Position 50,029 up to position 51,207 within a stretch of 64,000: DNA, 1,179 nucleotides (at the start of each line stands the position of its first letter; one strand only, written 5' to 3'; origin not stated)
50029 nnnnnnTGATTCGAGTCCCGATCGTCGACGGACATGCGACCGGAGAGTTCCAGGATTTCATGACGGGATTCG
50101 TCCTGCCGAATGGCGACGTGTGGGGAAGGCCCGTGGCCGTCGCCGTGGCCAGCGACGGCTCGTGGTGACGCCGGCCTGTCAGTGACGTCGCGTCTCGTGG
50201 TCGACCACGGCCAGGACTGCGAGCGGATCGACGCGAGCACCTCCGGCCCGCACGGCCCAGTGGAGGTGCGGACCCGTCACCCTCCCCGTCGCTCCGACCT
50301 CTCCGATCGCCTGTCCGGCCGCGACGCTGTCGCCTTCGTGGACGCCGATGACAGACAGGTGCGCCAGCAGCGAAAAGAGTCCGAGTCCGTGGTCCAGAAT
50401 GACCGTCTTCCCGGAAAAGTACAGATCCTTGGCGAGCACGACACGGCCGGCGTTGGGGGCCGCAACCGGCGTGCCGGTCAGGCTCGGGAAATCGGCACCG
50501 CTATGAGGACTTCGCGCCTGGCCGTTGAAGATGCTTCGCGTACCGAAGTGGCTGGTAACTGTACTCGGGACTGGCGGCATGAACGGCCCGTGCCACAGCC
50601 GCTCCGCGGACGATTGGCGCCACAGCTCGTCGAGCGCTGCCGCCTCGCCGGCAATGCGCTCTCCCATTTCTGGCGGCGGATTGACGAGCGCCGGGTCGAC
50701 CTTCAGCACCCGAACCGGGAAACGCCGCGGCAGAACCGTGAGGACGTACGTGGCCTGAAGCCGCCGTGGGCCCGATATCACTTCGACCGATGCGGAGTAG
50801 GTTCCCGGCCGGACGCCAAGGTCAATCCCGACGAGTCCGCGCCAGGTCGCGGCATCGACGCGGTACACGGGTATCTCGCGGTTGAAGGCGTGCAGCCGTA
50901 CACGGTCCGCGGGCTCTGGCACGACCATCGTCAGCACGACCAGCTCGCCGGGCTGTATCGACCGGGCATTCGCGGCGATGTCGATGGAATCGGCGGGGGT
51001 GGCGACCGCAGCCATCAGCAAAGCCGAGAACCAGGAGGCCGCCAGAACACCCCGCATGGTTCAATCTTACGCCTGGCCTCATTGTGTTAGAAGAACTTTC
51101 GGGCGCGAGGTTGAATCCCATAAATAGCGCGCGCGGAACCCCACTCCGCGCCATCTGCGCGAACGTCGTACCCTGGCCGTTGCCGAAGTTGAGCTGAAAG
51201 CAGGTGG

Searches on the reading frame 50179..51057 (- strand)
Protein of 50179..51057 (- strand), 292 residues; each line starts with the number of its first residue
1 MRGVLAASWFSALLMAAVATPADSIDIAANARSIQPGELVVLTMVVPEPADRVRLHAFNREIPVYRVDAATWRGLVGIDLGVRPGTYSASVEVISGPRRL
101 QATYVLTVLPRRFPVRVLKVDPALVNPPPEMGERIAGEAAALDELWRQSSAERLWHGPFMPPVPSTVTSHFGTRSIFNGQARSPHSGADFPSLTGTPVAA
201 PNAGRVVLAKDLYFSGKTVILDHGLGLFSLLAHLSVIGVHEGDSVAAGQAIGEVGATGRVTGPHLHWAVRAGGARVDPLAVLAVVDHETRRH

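Call 58: search_protein_families(library=pfam, proteins=[window:50179-51057:-], max_evalue=0.0001)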
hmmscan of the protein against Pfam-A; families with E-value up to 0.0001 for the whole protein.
window:50179-51057:- (292 aa): 1 family
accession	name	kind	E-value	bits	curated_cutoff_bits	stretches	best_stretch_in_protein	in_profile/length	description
PF01551.29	Peptidase_M23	-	8.5e-29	100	28.7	1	184-278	2-96/96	Peptidase family M23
